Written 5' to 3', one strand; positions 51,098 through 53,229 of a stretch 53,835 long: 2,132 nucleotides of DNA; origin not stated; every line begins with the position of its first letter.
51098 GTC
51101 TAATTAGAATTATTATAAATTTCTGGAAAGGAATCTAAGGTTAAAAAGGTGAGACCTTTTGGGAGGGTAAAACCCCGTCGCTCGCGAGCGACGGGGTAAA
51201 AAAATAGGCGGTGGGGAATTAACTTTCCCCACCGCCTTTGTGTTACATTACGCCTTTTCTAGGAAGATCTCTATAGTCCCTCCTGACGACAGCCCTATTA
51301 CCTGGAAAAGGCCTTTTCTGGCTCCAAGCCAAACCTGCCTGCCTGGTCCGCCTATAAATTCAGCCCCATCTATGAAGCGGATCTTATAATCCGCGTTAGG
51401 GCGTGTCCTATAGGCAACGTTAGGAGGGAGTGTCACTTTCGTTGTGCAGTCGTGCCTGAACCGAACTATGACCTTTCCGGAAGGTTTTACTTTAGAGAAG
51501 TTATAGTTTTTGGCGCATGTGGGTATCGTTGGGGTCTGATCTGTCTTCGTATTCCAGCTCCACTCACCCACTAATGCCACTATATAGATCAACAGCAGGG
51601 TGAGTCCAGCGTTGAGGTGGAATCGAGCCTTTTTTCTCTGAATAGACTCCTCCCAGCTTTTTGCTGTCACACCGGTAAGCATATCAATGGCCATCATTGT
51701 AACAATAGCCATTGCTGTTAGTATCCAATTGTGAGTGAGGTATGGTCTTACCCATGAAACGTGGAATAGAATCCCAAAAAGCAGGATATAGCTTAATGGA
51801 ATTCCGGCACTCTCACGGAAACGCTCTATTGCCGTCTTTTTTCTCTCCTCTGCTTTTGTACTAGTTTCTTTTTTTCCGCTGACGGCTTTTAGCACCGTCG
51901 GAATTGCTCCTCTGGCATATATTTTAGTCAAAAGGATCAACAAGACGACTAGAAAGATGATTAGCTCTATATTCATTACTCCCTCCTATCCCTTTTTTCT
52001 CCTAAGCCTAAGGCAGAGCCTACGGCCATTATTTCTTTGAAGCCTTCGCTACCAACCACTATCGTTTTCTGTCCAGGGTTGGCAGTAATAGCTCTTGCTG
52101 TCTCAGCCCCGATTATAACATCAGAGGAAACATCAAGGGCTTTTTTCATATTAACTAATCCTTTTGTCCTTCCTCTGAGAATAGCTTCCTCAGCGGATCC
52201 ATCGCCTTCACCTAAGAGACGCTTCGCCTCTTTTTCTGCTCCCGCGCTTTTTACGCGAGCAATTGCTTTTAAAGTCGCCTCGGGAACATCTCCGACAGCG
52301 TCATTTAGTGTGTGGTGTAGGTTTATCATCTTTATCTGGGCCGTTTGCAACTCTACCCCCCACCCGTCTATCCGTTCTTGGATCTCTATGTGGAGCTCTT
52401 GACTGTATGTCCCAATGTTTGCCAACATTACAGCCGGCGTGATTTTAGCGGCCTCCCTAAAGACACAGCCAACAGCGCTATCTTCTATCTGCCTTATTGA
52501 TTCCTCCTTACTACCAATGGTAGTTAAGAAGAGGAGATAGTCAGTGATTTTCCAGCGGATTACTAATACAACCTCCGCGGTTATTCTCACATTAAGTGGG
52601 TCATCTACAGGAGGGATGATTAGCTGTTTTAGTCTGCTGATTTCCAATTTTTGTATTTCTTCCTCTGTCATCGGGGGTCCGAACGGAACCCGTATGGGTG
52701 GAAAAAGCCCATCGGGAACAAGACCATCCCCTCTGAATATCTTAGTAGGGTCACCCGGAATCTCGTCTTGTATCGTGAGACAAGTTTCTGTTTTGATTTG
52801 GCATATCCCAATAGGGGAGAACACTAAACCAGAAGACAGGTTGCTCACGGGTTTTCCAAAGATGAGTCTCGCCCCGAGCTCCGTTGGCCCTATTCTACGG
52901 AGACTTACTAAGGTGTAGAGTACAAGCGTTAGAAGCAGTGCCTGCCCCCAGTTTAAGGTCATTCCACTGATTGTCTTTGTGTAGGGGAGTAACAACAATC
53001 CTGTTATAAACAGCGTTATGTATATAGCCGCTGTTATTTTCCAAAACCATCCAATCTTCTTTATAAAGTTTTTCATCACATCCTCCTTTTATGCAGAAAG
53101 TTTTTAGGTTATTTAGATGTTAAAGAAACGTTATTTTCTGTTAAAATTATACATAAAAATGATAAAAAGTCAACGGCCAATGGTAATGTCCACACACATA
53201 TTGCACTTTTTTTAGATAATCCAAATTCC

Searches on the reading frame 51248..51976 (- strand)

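Call 3: search_protein_families(library=pfam, proteins=[window:51248-51976:-], max_evalue=1)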
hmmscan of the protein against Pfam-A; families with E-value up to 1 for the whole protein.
window:51248-51976:- (242 aa): 4 families
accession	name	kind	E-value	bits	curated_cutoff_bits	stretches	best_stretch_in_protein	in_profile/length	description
PF05105.17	Phage_holin_4_1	-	0.0032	18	22.2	1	79-136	5-63/116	Bacteriophage holin family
PF05584.17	Sulfolobus_pRN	-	0.16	12.5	20.8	0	12-36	35-59/72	Sulfolobus plasmid regulatory protein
PF20389.3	DUF6684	-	0.27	11.8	24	0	59-114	19-75/79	Family of unknown function (DUF6684)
PF15071.11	TMEM220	-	0.41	11.8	27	0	17-67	57-96/100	Transmembrane family 220, helix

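Call 4: search_protein_families(library=ncbifam, proteins=[window:51248-51976:-], max_evalue=1)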
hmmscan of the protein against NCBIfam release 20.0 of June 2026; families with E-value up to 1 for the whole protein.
window:51248-51976:- (242 aa): 0 families

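Call 70: search_protein_families(library=phrogs, proteins=[window:51248-51976:-], max_evalue=0.01)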
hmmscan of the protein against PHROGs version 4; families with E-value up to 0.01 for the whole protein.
window:51248-51976:- (242 aa): 0 families

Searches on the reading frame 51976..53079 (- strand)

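Call 3: search_protein_families(library=pfam, proteins=[window:51976-53079:-], max_evalue=1)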
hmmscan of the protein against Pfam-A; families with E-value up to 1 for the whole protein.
window:51976-53079:- (367 aa): 1 family
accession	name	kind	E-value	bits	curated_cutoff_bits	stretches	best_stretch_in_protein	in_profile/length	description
PF01145.31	Band_7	-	2.9e-09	37.7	23.6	1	63-282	3-175/176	SPFH domain / Band 7 family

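Call 4: search_protein_families(library=ncbifam, proteins=[window:51976-53079:-], max_evalue=1)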
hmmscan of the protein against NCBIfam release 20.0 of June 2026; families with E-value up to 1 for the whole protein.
window:51976-53079:- (367 aa): 3 families
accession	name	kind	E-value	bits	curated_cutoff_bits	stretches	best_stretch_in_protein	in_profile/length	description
TIGR01933.1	hflK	equivalog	0.00026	20.5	159.4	1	64-299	5-190/261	FtsH protease activity modulator HflK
NF008259.0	PRK11029.1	equivalog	0.079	11.9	427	1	236-307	197-268/334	protease modulator HflC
TIGR01932.1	hflC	equivalog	0.098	11.5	134.4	1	164-291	117-243/318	protease modulator HflC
